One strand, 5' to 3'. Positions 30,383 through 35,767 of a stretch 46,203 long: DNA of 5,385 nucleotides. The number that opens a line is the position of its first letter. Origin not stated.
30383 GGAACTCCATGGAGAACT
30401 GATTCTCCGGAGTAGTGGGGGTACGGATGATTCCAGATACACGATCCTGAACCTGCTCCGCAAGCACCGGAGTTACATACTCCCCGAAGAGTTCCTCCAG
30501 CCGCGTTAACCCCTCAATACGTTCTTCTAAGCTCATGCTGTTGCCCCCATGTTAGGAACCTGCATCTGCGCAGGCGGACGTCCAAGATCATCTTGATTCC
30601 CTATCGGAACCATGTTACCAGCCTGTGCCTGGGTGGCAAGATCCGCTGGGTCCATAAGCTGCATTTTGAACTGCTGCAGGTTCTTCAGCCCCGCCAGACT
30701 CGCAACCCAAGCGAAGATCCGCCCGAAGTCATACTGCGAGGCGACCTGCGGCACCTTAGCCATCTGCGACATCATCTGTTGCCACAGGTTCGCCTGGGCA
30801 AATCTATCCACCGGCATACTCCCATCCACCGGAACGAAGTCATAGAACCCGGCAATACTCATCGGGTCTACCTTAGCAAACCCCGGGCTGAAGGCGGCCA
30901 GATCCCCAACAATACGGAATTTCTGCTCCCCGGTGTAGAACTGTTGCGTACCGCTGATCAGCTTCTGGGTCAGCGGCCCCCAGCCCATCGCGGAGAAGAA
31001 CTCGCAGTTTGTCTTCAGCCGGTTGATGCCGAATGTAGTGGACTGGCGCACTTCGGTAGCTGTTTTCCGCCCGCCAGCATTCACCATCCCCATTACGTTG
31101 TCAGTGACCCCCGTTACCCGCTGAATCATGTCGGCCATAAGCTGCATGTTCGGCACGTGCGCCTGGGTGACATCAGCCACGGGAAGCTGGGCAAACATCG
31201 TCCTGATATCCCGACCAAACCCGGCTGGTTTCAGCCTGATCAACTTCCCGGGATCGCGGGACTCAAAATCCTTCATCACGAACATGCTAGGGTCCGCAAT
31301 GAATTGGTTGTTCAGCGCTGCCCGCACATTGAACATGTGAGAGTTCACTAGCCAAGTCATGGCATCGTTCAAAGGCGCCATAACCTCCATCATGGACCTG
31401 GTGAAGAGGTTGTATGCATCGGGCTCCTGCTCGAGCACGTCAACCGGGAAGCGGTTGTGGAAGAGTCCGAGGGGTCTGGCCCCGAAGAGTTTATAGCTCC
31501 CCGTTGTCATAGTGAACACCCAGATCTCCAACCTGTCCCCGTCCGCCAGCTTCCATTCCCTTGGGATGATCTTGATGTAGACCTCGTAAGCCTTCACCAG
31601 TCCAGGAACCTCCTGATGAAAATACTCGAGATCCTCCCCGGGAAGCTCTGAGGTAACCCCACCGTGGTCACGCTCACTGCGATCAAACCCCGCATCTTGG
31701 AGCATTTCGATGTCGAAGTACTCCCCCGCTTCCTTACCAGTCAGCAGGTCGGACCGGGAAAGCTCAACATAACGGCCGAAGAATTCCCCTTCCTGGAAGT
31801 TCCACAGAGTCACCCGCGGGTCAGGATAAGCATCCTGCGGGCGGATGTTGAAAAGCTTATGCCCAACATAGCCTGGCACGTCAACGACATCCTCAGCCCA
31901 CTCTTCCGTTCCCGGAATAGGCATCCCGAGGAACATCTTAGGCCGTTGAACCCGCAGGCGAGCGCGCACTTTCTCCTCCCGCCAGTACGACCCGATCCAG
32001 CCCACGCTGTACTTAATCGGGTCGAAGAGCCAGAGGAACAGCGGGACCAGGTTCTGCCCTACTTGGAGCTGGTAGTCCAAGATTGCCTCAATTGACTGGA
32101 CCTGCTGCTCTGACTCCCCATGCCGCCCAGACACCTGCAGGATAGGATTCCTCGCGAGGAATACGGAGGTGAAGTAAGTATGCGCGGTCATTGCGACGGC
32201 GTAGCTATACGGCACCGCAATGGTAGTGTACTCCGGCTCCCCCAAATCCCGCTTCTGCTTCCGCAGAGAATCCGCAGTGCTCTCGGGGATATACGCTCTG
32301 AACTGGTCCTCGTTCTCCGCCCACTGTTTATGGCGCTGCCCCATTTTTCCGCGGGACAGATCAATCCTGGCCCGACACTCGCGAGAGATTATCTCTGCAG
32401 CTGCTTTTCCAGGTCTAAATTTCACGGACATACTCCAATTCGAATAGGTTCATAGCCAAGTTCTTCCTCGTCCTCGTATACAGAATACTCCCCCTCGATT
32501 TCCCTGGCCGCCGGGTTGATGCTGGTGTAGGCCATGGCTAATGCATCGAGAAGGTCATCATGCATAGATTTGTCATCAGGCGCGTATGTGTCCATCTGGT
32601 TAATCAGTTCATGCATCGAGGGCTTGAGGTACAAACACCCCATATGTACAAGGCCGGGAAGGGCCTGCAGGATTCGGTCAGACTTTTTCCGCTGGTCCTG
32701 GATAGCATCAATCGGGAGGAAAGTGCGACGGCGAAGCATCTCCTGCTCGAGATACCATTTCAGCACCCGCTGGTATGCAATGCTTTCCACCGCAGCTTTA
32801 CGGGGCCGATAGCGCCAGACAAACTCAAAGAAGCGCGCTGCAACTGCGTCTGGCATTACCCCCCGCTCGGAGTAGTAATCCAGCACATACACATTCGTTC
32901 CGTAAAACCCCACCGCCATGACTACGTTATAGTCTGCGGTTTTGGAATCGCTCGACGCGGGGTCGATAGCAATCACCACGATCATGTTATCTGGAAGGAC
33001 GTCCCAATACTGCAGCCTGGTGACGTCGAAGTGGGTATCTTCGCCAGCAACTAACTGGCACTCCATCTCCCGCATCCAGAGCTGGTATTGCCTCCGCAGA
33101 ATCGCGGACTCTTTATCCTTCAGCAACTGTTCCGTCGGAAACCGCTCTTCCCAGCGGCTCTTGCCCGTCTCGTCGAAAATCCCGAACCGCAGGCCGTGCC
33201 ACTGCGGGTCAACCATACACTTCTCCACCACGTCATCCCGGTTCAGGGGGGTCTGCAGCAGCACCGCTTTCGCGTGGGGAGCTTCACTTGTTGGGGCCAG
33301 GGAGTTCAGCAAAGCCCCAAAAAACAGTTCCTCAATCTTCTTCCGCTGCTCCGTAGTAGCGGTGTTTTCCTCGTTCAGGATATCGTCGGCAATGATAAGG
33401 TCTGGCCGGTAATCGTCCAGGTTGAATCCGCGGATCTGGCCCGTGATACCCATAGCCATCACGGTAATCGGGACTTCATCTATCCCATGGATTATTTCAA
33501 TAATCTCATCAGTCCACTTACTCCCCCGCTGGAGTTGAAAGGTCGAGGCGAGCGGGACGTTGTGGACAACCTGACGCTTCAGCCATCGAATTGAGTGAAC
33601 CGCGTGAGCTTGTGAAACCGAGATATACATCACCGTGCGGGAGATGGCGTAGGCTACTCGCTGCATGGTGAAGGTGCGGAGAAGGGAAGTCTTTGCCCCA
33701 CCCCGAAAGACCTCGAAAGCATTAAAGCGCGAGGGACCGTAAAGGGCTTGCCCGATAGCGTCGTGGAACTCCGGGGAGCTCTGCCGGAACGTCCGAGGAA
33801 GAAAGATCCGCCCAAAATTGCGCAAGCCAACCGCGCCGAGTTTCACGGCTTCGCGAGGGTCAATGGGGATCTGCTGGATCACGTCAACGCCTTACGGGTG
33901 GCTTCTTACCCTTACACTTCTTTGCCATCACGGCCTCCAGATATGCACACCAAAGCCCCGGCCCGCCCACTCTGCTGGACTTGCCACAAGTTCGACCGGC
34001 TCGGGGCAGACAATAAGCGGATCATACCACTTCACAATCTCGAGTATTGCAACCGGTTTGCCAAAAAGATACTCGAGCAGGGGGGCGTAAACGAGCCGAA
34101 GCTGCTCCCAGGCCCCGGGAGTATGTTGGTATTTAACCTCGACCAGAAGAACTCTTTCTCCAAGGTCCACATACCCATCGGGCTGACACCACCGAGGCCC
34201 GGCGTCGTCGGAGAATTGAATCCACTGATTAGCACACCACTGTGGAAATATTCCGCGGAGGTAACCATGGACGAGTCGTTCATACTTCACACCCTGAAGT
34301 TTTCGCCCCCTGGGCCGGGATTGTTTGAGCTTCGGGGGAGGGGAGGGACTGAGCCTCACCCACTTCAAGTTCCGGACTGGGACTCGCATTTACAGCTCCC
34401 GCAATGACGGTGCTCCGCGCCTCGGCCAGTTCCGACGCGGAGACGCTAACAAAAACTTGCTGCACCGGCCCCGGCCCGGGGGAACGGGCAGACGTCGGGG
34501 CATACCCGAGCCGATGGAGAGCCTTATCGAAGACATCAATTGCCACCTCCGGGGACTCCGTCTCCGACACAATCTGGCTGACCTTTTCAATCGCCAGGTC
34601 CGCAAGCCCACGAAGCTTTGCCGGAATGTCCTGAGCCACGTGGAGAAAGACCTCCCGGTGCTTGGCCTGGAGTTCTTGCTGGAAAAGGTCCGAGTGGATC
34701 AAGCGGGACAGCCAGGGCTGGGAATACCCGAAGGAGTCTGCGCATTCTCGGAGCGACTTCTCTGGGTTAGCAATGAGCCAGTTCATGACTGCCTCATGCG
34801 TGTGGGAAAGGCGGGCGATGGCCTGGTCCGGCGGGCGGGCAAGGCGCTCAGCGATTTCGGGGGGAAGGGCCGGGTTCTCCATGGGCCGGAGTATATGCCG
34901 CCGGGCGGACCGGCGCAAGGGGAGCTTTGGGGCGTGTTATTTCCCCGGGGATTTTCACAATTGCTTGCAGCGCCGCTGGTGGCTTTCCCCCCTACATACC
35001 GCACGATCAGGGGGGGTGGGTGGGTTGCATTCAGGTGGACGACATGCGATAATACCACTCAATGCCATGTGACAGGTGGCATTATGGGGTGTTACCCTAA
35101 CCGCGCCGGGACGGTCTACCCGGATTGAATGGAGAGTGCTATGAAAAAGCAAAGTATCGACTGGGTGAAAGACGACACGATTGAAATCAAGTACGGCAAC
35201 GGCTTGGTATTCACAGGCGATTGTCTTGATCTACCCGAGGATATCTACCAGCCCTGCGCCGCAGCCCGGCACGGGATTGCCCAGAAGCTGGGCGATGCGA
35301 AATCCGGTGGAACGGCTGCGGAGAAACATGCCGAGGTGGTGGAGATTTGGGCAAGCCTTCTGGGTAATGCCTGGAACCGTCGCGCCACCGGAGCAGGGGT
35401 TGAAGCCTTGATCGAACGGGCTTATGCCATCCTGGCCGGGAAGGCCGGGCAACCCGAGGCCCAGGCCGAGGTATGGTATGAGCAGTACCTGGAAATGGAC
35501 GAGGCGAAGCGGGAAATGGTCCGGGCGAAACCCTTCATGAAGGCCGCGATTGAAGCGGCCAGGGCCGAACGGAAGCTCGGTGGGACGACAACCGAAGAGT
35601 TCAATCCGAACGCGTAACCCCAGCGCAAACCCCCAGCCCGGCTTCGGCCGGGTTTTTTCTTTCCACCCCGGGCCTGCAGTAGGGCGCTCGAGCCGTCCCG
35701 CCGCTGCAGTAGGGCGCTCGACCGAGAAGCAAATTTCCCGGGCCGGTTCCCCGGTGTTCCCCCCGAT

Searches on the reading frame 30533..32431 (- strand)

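Call 59: search_protein_families(library=phrogs, proteins=[window:30533-32431:-], max_evalue=0.001)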
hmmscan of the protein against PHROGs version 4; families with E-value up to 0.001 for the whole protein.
window:30533-32431:- (632 aa): 4 families
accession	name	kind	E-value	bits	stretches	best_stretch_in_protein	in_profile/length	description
phrog_332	-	connector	1.4e-22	80.7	1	35-604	30-517/560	head-tail adaptor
phrog_1216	-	head and packaging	5.9e-14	52.5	1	196-604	217-610/714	portal protein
phrog_15554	-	head and packaging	7e-10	38.6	1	238-465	273-497/666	portal protein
phrog_156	-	head and packaging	4.6e-07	29.6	1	355-566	321-539/681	portal protein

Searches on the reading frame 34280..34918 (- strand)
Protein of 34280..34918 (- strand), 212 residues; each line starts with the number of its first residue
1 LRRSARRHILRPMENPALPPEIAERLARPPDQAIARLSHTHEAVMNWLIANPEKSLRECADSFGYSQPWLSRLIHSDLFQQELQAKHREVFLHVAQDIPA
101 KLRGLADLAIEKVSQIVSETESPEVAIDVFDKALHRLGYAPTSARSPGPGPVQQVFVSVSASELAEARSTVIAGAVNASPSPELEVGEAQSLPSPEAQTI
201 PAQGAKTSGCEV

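Call 59: search_protein_families(library=phrogs, proteins=[window:34280-34918:-], max_evalue=0.001)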
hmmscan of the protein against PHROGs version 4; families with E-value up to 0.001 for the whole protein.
window:34280-34918:- (212 aa): 0 families

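Call 78: search_protein_families(library=pfam, proteins=[window:34280-34918:-], max_evalue=1)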
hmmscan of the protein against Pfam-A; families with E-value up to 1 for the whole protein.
window:34280-34918:- (212 aa): 0 families

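Call 82: find_homologous_proteins(query=window:34280-34882:-, max_evalue=0.001)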
Query window:34280-34882:- (200 aa): 61 proteins with E <= 0.001 among 1256 candidates.
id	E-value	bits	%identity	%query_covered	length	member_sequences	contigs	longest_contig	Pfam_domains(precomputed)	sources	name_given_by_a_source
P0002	1.1e-123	428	100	100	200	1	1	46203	-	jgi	-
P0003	7.7e-68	246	63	91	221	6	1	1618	-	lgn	-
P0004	8.4e-67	243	58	99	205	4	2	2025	-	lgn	-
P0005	4.7e-65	237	60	91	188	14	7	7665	-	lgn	-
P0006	2.1e-63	232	59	92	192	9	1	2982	-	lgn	-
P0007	2.2e-63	232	59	92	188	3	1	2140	-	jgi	-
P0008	2.7e-63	232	59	91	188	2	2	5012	-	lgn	-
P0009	2.8e-62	228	58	92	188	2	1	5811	-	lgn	-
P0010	8.0e-50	188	63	71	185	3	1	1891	-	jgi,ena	jgi:hypothetical protein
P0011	2.1e-49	186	53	86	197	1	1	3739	-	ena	-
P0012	4.5e-49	185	53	90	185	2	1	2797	-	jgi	jgi:hypothetical protein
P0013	7.8e-48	181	59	70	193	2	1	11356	-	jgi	jgi:hypothetical protein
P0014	1.1e-46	177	55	80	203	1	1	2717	-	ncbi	-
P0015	9.1e-46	174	54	81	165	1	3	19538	-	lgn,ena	-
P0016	1.5e-45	174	57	68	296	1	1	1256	PF00308.25,PF00196.26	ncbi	-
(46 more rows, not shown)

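Call 84: find_encoding_contigs(protein=P0005, flank=6000, max_places=7)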
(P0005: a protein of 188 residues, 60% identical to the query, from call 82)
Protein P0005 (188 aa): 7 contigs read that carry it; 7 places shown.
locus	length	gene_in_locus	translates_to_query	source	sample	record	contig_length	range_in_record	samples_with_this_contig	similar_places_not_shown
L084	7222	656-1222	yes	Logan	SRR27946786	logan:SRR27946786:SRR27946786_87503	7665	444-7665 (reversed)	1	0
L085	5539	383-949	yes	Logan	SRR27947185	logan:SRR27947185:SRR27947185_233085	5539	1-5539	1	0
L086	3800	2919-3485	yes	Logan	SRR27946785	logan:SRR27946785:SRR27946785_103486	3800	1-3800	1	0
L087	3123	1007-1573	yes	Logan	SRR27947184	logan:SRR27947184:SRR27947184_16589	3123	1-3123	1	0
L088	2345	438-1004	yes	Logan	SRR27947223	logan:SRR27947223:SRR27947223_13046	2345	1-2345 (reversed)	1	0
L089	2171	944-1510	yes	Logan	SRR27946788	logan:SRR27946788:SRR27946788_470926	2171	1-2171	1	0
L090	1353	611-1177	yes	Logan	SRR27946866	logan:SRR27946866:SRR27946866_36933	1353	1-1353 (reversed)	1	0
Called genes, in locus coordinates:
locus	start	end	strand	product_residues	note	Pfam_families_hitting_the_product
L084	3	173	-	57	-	?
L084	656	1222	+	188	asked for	-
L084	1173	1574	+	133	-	-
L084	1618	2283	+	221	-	PF01476:LysM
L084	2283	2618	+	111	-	PF13539:Peptidase_M15_4 (weak)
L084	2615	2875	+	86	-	-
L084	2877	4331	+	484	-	PF17289:Terminase_6C (weak)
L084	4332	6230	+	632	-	PF23899:SU10_portal, PF16510:P22_portal (weak)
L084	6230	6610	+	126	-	PF07087:DUF1353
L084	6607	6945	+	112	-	-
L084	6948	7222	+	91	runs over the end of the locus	-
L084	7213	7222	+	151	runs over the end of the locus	?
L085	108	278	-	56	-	-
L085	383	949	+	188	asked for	-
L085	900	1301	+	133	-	-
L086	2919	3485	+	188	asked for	-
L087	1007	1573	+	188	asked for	-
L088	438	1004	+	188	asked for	-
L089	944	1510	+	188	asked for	-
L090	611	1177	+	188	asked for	-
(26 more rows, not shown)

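Call 87: find_encoding_contigs(protein=P0009, flank=6000, max_places=4)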
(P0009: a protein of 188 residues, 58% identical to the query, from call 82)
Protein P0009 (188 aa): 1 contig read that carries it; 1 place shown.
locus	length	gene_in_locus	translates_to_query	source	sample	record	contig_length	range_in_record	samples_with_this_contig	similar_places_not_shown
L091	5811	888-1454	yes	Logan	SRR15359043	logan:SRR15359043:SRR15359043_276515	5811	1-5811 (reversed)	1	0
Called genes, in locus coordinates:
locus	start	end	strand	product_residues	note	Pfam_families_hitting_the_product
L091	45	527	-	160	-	-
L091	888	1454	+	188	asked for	-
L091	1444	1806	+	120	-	-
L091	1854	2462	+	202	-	PF01476:LysM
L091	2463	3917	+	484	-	PF17289:Terminase_6C (weak)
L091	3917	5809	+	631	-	?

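Call 88: find_encoding_contigs(protein=P0008, flank=6000, max_places=4)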
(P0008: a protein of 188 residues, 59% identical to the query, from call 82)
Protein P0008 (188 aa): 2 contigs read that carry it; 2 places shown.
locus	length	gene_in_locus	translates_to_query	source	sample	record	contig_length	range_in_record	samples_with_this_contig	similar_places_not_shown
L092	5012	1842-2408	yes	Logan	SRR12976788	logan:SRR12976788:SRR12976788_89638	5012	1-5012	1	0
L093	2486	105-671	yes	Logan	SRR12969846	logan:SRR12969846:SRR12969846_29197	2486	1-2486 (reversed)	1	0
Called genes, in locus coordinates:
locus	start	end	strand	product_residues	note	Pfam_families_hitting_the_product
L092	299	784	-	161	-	-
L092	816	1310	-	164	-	-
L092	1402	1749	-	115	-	-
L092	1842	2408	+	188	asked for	-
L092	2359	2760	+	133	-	-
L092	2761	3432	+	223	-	PF01476:LysM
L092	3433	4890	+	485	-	-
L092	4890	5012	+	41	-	?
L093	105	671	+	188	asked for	-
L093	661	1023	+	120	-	-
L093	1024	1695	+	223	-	PF01476:LysM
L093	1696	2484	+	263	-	?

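Call 89: find_encoding_contigs(protein=P0006, flank=6000, max_places=4)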
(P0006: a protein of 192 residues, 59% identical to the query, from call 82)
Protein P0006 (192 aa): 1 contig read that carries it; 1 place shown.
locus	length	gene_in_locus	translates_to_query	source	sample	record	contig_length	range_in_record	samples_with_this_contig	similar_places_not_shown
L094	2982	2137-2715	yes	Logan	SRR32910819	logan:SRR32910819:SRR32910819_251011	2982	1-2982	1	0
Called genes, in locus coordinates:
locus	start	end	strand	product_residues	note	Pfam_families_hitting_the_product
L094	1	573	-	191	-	?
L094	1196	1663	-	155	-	-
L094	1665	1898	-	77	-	-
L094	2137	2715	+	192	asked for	-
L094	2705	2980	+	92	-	?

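Call 92: predict_structure(alignment_id=A1)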
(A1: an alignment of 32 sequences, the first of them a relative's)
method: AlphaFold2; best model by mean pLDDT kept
length: 200 residues; sequences in the alignment: 32
mean_pLDDT: 74.5   pTM: 0.43
mean pLDDT of the five models: 74.5, 74.1, 71.5, 71.1, 70.8
residues with pLDDT >= 90: 70; 70-90: 55; 50-70: 40; < 50: 35
segments of 3 or more residues with pLDDT < 50: 165-181, 183-189, 191-194, 196-198
pLDDT, mean of each block of 10 residues (from residue 1): 69 61 70 95 96 94 92 92 90 90 91 89 81 52 64 78 50 41 46 48
secondary structure, 60 per line:
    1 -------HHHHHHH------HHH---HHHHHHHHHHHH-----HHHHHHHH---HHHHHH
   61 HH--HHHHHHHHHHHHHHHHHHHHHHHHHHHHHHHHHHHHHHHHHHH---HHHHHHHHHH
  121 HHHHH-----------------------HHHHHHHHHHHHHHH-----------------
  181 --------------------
elements in order: H8-14 H27-38 H44-51 H55-62 H65-107 H111-125 H149-163
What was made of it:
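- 34280..34882 (-): Small-terminase-like gene (200 aa). It has an N-terminal helix-turn-helix followed by long helices. Candidate binder of sites in the element. AF2 model pLDDT 74.5 with three short helices then helix 65-107 (call 92).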

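Call 94: fold_search(model_id=the predicted structure, library=pdb)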
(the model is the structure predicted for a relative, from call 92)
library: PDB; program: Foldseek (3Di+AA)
matches with E <= 10: 360; with E <= 0.001: 0
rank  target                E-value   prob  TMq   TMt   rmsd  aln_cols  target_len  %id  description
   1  2ao9_B                1.4e-02  1.00  0.27  0.45   7.9       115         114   14  Structural Genomics, The crystal structure of a Phage protein (phBC6A51) from Bacillus cereus ATCC 14579 (released 2005-09-27)
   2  2ao9_F                2.5e-02  0.98  0.26  0.44   7.9       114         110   14  Structural Genomics, The crystal structure of a Phage protein (phBC6A51) from Bacillus cereus ATCC 14579 (released 2005-09-27)
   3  2ao9_C                2.6e-02  0.97  0.26  0.42   7.9       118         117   14  Structural Genomics, The crystal structure of a Phage protein (phBC6A51) from Bacillus cereus ATCC 14579 (released 2005-09-27)
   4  2ao9_E                6.5e-02  0.93  0.26  0.42   7.7       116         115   14  Structural Genomics, The crystal structure of a Phage protein (phBC6A51) from Bacillus cereus ATCC 14579 (released 2005-09-27)
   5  2ao9_G                6.9e-02  0.89  0.24  0.41   7.1       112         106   15  Structural Genomics, The crystal structure of a Phage protein (phBC6A51) from Bacillus cereus ATCC 14579 (released 2005-09-27)
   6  2ao9_H                7.4e-02  0.95  0.27  0.45   7.9       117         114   14  Structural Genomics, The crystal structure of a Phage protein (phBC6A51) from Bacillus cereus ATCC 14579 (released 2005-09-27)
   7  2ao9_D                7.9e-02  0.85  0.24  0.41   7.6       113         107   15  Structural Genomics, The crystal structure of a Phage protein (phBC6A51) from Bacillus cereus ATCC 14579 (released 2005-09-27)
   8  2ao9_A                9.5e-02  0.90  0.26  0.42   8.0       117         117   14  Structural Genomics, The crystal structure of a Phage protein (phBC6A51) from Bacillus cereus ATCC 14579 (released 2005-09-27)
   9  2ao9_I                2.7e-01  0.60  0.22  0.40   8.6       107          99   12  Structural Genomics, The crystal structure of a Phage protein (phBC6A51) from Bacillus cereus ATCC 14579 (released 2005-09-27)
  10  4aih_D                8.0e-01  0.35  0.18  0.26  11.0       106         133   23  Crystal structure of RovA from Yersinia in its free form (released 2012-09-12)
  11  6swi                  9.6e-01  0.38  0.22  0.34  14.0       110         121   20  The C-terminal domain of AraT, a response regulator from Geobacillus stearothermophilus (released 2020-10-14)
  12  2eth_A                9.6e-01  0.25  0.24  0.33  17.7       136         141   11  Crystal structure of a marr-like transcriptional regulator (tm0816) from thermotoga maritima at 2.50 A resolution (released 2005-11-08)
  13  6o6p_A                1.1e+00  0.25  0.21  0.22  14.0       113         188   16  Structure of the regulator FasR from Mycobacterium tuberculosis in complex with DNA (released 2020-03-11)
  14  4hye_A                1.4e+00  0.44  0.17  0.17   7.2        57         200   26  Crystal structure of a response regulator spr1814 from Streptococcus pneumoniae reveals unique interdomain contacts am (released 2013-06-05)
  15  3hug_C                1.5e+00  0.35  0.21  0.48  12.6        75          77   23  Crystal structure of Mycobacterium tuberculosis anti-sigma factor RslA in complex with -35 promoter binding domain of  (released 2010-03-02)
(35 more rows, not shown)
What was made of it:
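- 34280..34882 (-): The best PDB match is the nine-chain phage protein 2ao9, E 0.014 (call 94).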

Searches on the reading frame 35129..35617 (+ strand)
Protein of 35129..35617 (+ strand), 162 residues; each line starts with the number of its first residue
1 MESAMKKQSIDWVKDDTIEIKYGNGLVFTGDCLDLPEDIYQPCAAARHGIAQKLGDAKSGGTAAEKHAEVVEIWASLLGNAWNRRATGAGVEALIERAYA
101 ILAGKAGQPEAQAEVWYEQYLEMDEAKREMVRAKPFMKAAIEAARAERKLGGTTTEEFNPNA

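Call 6: search_protein_families(library=pfam, proteins=[window:35129-35617:+], max_evalue=0.01)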
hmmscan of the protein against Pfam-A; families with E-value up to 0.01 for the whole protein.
window:35129-35617:+ (162 aa): 0 families

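Call 7: search_protein_families(library=phrogs, proteins=[window:35129-35617:+], max_evalue=0.01)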
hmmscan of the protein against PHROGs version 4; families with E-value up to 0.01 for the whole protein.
window:35129-35617:+ (162 aa): 0 families

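Call 14: find_related_loci(query=window:35129-35617:+, collection=viral_contigs, flank=5000)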
Query window:35129-35617:+ (162 aa) in viral_contigs; peptide patterns used: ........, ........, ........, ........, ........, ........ (x = any residue, [..] = any of these).
2 stretches matched a pattern, but none encodes a relative of the query by tblastn (E <= 1e-3).

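Call 95: search_solved_structures(query=window:35129-35617:+, max_evalue=10)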
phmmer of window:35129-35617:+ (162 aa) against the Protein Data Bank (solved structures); distinct sequences matched with E-value up to 10: 0.
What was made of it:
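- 35129..35617 (+): Conserved gene of unknown function (162 aa) whose transcript ends at the left edge of the element. No Pfam, PHROG or PDB hit (calls 6, 7, 95).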

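Call 100: find_homologous_proteins(query=window:35129-35617:+, max_evalue=0.001)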
Query window:35129-35617:+ (162 aa): 32 proteins with E <= 0.001 among 131 candidates.
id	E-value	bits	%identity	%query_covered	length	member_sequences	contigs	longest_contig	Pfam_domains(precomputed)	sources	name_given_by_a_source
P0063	2.2e-99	348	100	98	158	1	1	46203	-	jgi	-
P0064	9.1e-59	216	65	97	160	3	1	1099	-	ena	-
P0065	2.9e-56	208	64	97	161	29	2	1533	-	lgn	-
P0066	1.6e-55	206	63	98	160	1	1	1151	-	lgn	-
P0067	4.9e-55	204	63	97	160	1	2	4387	-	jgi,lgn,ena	jgi:hypothetical protein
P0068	1.1e-54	203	61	98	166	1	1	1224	-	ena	-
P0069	2.5e-53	198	65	97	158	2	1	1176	-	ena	-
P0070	2.8e-50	188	60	96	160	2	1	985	-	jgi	jgi:hypothetical protein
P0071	7.3e-50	187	58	97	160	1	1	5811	-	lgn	-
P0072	1.1e-48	183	58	97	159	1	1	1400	-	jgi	jgi:hypothetical protein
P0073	8.3e-47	177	59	98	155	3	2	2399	-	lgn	-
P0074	5.6e-45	171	53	97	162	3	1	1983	-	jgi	-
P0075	1.8e-43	166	55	98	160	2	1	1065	-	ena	-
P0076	2.5e-43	166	58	97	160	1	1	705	-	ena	-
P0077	5.7e-43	165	54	98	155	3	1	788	-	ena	-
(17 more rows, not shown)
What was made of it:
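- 35129..35617 (+): 32 homologues (call 100).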

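Call 101: find_encoding_contigs(protein=P0065, flank=3000, max_places=4)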
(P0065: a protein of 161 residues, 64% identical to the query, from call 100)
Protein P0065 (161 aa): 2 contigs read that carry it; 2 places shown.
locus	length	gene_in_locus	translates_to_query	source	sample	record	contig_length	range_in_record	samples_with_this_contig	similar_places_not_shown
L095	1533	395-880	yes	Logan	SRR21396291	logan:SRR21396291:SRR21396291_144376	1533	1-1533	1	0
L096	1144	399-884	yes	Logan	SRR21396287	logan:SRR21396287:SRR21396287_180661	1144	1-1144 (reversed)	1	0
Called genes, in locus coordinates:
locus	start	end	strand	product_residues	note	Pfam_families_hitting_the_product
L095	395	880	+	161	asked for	-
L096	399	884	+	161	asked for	-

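Call 102: find_encoding_contigs(protein=P0067, flank=4000, max_places=4)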
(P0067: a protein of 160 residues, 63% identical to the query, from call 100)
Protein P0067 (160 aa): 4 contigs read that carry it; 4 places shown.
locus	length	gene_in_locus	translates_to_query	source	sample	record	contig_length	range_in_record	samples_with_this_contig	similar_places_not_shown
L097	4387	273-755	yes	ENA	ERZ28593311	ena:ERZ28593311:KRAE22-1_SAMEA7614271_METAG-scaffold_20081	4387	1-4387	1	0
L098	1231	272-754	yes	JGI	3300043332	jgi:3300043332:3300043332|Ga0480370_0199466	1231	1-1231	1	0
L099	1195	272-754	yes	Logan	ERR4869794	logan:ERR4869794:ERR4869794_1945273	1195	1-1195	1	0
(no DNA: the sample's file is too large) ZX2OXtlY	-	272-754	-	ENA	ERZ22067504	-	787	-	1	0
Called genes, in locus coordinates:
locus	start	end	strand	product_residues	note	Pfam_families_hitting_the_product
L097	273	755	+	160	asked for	-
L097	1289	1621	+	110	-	-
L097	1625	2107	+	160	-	-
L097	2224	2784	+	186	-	-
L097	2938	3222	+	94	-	-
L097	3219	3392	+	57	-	-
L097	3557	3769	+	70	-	-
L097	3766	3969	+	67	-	-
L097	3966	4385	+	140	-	?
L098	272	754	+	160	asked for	-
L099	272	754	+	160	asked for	-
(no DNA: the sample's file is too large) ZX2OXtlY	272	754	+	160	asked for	-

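Call 103: find_encoding_contigs(protein=P0064, flank=3000, max_places=4)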
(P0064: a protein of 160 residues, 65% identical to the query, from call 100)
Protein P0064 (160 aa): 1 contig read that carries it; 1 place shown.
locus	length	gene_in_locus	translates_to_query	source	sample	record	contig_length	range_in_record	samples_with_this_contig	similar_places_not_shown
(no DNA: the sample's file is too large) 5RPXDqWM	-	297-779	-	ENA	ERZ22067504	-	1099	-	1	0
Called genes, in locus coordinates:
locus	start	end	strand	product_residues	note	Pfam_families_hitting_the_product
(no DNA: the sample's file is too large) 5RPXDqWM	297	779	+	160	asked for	-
